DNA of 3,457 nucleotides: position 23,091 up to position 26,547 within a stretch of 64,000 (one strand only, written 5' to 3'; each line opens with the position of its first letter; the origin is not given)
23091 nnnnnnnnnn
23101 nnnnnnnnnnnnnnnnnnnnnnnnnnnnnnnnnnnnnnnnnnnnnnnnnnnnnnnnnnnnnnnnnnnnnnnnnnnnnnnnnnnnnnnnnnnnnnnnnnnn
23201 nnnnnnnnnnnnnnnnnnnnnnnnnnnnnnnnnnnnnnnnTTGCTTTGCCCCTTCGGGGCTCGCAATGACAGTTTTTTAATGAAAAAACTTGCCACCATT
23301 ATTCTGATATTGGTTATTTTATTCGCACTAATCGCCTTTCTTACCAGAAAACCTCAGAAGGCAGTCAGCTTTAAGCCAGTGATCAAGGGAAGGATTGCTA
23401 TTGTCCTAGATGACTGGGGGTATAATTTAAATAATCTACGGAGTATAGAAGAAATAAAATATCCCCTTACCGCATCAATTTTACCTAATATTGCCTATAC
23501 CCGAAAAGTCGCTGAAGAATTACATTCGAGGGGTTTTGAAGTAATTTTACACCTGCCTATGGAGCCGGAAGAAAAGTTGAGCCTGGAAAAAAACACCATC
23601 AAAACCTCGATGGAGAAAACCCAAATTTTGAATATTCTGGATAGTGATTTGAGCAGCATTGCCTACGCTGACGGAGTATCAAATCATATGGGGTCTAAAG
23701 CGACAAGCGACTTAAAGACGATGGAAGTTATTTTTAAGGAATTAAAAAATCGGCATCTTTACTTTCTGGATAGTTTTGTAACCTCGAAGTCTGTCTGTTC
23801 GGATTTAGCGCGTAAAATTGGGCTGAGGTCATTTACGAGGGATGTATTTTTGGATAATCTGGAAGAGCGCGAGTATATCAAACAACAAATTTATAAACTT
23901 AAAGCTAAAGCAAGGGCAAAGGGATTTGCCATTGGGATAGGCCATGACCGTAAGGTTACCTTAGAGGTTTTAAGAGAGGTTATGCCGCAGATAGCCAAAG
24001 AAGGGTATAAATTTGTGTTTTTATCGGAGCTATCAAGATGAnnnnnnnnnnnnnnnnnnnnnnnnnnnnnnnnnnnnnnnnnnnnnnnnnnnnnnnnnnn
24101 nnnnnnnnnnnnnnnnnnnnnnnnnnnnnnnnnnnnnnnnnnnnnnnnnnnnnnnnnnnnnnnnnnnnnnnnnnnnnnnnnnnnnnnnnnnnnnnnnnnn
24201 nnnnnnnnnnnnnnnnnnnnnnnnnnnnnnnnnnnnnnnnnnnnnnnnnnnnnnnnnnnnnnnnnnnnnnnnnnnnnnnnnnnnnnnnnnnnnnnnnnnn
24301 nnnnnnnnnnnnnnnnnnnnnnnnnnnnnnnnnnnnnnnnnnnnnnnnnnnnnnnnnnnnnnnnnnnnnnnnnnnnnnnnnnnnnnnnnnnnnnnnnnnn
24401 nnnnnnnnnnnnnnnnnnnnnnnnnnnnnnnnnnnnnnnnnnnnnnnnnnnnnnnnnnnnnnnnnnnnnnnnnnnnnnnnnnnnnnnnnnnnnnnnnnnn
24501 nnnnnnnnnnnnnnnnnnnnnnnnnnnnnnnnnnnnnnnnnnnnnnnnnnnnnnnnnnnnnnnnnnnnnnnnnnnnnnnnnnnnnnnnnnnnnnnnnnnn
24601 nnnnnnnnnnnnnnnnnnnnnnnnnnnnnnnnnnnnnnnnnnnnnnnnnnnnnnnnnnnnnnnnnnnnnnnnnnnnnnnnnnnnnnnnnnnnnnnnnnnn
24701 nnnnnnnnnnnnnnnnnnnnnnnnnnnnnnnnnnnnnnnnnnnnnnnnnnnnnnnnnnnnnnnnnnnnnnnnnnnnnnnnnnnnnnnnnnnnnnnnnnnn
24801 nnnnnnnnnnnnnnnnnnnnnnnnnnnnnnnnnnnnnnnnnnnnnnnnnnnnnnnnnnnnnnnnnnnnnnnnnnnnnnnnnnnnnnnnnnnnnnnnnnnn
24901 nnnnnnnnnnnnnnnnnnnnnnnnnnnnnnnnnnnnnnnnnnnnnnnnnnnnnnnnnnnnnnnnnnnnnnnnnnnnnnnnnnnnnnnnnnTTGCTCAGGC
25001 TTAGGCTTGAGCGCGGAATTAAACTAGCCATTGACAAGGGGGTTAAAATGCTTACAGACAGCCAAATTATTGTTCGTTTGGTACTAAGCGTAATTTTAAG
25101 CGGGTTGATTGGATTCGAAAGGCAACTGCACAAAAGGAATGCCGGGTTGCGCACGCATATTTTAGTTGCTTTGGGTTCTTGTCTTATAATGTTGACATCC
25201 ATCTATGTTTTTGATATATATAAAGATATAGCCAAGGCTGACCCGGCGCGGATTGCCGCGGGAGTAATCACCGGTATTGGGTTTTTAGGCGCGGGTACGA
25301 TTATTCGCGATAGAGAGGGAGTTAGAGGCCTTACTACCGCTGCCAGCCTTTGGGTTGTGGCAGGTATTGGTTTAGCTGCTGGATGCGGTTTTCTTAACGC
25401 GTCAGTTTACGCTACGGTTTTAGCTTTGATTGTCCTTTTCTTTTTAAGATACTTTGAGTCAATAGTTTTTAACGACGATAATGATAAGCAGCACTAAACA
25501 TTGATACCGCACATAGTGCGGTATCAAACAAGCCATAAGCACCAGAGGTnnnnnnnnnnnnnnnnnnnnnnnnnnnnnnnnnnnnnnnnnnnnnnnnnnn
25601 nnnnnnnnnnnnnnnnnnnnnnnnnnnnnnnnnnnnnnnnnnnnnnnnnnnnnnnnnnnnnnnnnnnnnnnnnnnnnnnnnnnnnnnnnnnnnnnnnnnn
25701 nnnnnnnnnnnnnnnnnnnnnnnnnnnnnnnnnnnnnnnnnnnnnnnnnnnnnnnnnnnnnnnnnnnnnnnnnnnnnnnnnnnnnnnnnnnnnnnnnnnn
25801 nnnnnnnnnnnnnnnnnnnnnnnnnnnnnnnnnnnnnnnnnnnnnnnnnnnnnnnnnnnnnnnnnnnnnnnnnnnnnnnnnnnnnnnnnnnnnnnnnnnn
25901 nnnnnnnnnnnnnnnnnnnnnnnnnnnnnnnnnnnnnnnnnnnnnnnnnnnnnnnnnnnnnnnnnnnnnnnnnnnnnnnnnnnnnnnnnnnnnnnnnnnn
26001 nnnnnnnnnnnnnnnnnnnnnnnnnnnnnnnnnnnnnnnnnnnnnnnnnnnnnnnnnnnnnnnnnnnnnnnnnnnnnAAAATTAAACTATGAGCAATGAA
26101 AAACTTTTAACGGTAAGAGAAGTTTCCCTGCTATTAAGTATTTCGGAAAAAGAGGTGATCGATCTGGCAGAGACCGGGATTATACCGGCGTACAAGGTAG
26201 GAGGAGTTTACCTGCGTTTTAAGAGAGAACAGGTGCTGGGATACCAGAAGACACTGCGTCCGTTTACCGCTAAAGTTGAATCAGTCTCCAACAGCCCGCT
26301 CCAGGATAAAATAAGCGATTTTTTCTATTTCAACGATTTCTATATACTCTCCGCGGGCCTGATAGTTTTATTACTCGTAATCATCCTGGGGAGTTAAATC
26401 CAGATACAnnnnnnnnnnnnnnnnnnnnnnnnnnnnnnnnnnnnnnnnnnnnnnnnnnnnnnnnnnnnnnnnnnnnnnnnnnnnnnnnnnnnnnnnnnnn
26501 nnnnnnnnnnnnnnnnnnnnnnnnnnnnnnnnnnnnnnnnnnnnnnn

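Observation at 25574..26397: Bactofilin fused to an excisionase-type HTH, followed by an HTH plus transmembrane protein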

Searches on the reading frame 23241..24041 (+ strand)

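Call 3: search_protein_families(library=pfam, proteins=[window:23241-24041:+], max_evalue=1)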
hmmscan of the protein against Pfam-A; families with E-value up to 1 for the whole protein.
window:23241-24041:+ (266 aa): 5 families
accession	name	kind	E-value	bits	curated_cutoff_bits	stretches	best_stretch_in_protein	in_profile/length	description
PF04748.18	Polysacc_deac_2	-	9.9e-70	234.4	27.5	1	54-264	1-211/212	Divergent polysaccharide deacetylase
PF03999.17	MAP65_ASE1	-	0.0077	15.4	26.9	1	77-135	47-108/477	Microtubule associated protein (MAP65/ASE1 family)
PF06574.18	FAD_syn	-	0.056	13.7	27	1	204-248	89-134/158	FAD synthetase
PF12911.12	OppC_N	-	0.2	12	23.9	1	12-34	10-32/53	N-terminal TM domain of oligopeptide transport permease C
PF11337.13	DUF3139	-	0.22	12.6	27.3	1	16-78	2-65/83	Protein of unknown function (DUF3139)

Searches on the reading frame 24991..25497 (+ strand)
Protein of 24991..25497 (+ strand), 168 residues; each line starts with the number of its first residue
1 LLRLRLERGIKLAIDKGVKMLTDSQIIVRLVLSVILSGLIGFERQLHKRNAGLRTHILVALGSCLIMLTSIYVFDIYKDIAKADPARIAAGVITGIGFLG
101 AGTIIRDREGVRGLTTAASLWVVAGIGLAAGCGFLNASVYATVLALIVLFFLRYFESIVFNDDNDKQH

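Call 3: search_protein_families(library=pfam, proteins=[window:24991-25497:+], max_evalue=1)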
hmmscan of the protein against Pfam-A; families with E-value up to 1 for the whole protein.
window:24991-25497:+ (168 aa): 4 families
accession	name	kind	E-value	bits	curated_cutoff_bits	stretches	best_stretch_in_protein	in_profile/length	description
PF02308.21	MgtC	-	1.7e-41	141.8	31.4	1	30-157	1-120/121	MgtC family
PF20563.3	DUF6773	-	0.023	15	27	1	9-76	69-142/163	Family of unknown function (DUF6773)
PF12263.13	DUF3611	-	0.042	14.2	27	1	24-82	17-77/175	Protein of unknown function (DUF3611)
PF06570.16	DUF1129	-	0.95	9.5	29.1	1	20-77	81-138/207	Protein of unknown function (DUF1129)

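Call 4: search_protein_families(library=ncbifam, proteins=[window:24991-25497:+], max_evalue=1)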
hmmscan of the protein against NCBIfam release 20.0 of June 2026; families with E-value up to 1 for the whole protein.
window:24991-25497:+ (168 aa): 3 families
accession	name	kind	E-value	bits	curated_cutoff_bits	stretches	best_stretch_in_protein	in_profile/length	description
NF007431.0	PRK09977.1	equivalog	6.6e-43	146.8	214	1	25-161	4-142/215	MgtC/SapB family protein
NF011912.0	PRK15385.1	equivalog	1.7e-27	96.2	255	1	26-153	10-130/231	MgtC family protein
TIGR00426.1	TIGR00426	subfamily_domain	0.16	12.1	53.1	1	90-128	19-57/69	competence protein ComEA helix-hairpin-helix repeat region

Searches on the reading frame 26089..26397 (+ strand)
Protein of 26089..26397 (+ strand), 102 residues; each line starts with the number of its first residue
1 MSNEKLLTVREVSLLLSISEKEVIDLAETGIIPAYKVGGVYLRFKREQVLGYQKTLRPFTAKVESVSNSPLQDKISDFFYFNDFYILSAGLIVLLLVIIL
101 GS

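Call 3: search_protein_families(library=pfam, proteins=[window:26089-26397:+], max_evalue=1)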
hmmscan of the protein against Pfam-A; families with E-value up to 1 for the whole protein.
window:26089-26397:+ (102 aa): 2 families
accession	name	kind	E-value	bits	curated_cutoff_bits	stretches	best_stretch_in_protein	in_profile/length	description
PF12728.13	HTH_17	-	9e-09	35.9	27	1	6-53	1-47/51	Helix-turn-helix domain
PF13591.12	MerR_2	-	0.0071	16.5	29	1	7-57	1-50/84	MerR HTH family regulatory protein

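Call 4: search_protein_families(library=ncbifam, proteins=[window:26089-26397:+], max_evalue=1)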
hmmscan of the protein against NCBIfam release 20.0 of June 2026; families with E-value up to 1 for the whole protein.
window:26089-26397:+ (102 aa): 4 families
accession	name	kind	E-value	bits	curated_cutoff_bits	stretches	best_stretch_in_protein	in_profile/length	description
NF047737.1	antiphage_MADS1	equivalog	1e-08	35.3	80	1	4-49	1-45/49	methylation-associated defense system helix-turn-helix domain-containing protein MAD1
TIGR01764.1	excise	domain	1.2e-07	32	28.8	1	6-52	1-46/49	excisionase family DNA-binding protein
NF040990.2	MamR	equivalog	0.024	14.9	100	1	2-42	39-79/91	magnetosome protein MamR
NF033787.1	HTH_BldC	subfamily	0.048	13.5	77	1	5-49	1-45/49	BldC family transcriptional regulator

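Call 9: find_homologous_proteins(query=window:26089-26397:+)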
Query window:26089-26397:+ (102 aa): 1153 proteins with E <= 0.001 among 1162 candidates; the best 120 are listed.
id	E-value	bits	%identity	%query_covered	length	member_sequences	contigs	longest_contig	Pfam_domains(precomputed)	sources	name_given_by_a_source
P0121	1.3e-50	187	90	100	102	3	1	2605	PF12728.14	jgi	-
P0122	1.5e-47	177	85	86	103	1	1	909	PF12728.14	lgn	-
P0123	7.2e-47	175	86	84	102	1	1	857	PF12728.14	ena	-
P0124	3.5e-43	163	81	86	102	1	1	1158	PF12728.14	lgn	-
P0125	2.5e-40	154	76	100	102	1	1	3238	PF12728.14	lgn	-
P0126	3.0e-40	154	77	100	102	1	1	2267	PF12728.14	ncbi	-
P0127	6.1e-40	153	76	83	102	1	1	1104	PF12728.14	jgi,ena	-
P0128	9.2e-39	149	76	83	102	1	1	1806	PF12728.14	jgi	-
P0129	9.4e-39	149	74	83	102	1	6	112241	PF12728.14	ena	-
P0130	2.6e-38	148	77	93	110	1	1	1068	PF12728.14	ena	-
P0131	8.5e-38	146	69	98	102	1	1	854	PF12728.14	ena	-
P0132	1.4e-37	146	73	83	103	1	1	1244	PF12728.14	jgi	jgi:excisionase family DNA binding protein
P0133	1.9e-37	145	73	83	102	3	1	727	PF12728.14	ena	-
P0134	2.3e-37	145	71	83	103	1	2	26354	PF12728.14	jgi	jgi:excisionase family DNA binding protein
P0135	3.9e-37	144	71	83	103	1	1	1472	PF12728.14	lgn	-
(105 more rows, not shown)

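Call 40: search_solved_structures(query=window:26089-26397:+, max_evalue=1, show_alignments=3)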
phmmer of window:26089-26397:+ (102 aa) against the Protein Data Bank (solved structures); distinct sequences matched with E-value up to 1: 2.
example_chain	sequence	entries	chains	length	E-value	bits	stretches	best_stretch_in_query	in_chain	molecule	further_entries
3l9u_A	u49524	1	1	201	0.14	15.8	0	57-90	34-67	Disulfide isomerase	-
3c7m_A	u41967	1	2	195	0.97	13.1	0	57-90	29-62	Thiol:disulfide interchange protein dsbA-like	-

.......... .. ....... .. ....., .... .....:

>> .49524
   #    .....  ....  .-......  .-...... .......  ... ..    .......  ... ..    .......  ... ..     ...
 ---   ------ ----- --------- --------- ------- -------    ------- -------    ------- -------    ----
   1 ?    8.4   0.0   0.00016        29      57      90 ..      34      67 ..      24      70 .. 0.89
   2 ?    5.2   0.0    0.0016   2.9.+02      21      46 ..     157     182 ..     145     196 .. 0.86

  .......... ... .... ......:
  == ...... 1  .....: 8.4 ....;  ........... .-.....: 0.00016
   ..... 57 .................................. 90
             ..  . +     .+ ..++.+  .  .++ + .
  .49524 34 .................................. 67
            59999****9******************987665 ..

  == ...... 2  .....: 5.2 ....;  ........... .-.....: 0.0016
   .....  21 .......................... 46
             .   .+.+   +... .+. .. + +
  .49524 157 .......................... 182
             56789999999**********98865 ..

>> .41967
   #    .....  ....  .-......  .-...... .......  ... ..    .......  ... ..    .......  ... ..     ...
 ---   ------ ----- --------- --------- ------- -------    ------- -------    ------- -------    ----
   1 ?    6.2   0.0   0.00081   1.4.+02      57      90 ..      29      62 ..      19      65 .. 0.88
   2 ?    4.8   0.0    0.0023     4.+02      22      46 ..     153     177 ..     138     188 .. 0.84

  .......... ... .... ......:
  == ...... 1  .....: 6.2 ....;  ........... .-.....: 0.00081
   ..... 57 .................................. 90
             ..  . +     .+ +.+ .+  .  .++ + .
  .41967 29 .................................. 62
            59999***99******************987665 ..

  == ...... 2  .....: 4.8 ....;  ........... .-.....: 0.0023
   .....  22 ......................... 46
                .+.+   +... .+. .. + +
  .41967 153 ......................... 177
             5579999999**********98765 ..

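Call 71: predict_structure(alignment_id=A7)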
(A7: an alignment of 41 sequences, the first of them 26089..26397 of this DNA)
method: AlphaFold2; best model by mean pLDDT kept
length: 102 residues; sequences in the alignment: 41
mean_pLDDT: 74.7   pTM: 0.43
mean pLDDT of the five models: 74.7, 73.5, 73.0, 69.8, 67.7
residues with pLDDT >= 90: 14; 70-90: 60; 50-70: 13; < 50: 15
segments of 3 or more residues with pLDDT < 50: 1-3, 58-69
pLDDT, mean of each block of 10 residues (from residue 1): 68 82 82 75 78 62 44 73 88 94 74
secondary structure, 60 per line:
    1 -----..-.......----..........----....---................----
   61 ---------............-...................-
elements in order: H9-15 H20-29 E34-37 E41-45 H46-56 H70-81 H83-101

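Call 74: fold_search(model_id=the predicted structure, library=pdb)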
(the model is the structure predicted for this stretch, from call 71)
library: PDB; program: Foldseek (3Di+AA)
matches with E <= 10: 1032; with E <= 0.001: 0
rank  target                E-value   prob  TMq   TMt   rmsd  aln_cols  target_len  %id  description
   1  6ama_B                6.0e-03  1.00  0.45  0.80   1.1        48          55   27  Structure of S. coelicolor/S. venezuelae BldC-smeA-ssfA complex to 3.09 Angstrom (released 2018-03-28)
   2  6ama_Y                6.4e-03  1.00  0.46  0.78   1.5        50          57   26  Structure of S. coelicolor/S. venezuelae BldC-smeA-ssfA complex to 3.09 Angstrom (released 2018-03-28)
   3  6ama_A                7.8e-03  1.00  0.45  0.81   1.1        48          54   27  Structure of S. coelicolor/S. venezuelae BldC-smeA-ssfA complex to 3.09 Angstrom (released 2018-03-28)
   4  5d8c_B                8.9e-03  1.00  0.47  0.39  12.1       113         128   13  Crystal structure of HiNmlR, a MerR family regulator lacking the sensor domain, bound to promoter DNA (released 2016-06-29)
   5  6ama_H                1.0e-02  1.00  0.45  0.81   1.0        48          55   27  Structure of S. coelicolor/S. venezuelae BldC-smeA-ssfA complex to 3.09 Angstrom (released 2018-03-28)
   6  4j2n_A                1.1e-02  1.00  0.44  0.80   1.0        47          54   21  Crystal Structure of mycobacteriophage Pukovnik Xis (released 2013-10-23)
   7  6amk_A                1.1e-02  1.00  0.46  0.87   1.2        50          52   24  Structure of Streptomyces venezuelae BldC-whiI opt complex (released 2018-03-28)
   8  6ama_P                1.1e-02  1.00  0.45  0.80   1.5        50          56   26  Structure of S. coelicolor/S. venezuelae BldC-smeA-ssfA complex to 3.09 Angstrom (released 2018-03-28)
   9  6amk_B                1.4e-02  1.00  0.47  0.89   1.1        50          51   24  Structure of Streptomyces venezuelae BldC-whiI opt complex (released 2018-03-28)
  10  5i44_A                1.4e-02  1.00  0.43  0.63   1.8        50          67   20  Structure of RacA-DNA complex; P21 form (released 2016-05-04)
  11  4j2n_C                1.5e-02  1.00  0.44  0.77   1.0        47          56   21  Crystal Structure of mycobacteriophage Pukovnik Xis (released 2013-10-23)
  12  5d90_C                1.6e-02  0.99  0.44  0.35  10.8       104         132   12  Crystal structure of HiNmlR, a MerR family regulator lacking the sensor domain, bound to promoter DNA (released 2016-06-29)
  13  3d71_A                2.2e-02  0.98  0.45  0.18  12.9       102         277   22  Crystal structure of E253Q BMRR bound to 22 base pair promoter site (released 2008-08-26)
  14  5i44_B                2.4e-02  1.00  0.44  0.63   1.8        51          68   20  Structure of RacA-DNA complex; P21 form (released 2016-05-04)
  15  5j9t_I                2.4e-02  0.98  0.36  0.16   4.7        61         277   21  Crystal structure of the NuA4 core complex (released 2016-10-26)
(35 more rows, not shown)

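Call 82: search_protein_families(library=padloc, proteins=[window:26089-26397:+], max_evalue=0.01)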
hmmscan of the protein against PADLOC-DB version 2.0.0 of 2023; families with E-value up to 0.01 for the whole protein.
window:26089-26397:+ (102 aa): 1 family
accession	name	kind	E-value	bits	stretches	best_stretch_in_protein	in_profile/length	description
PDLC04133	mad1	-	5.9e-05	21.3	1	3-49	2-47/60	mads_1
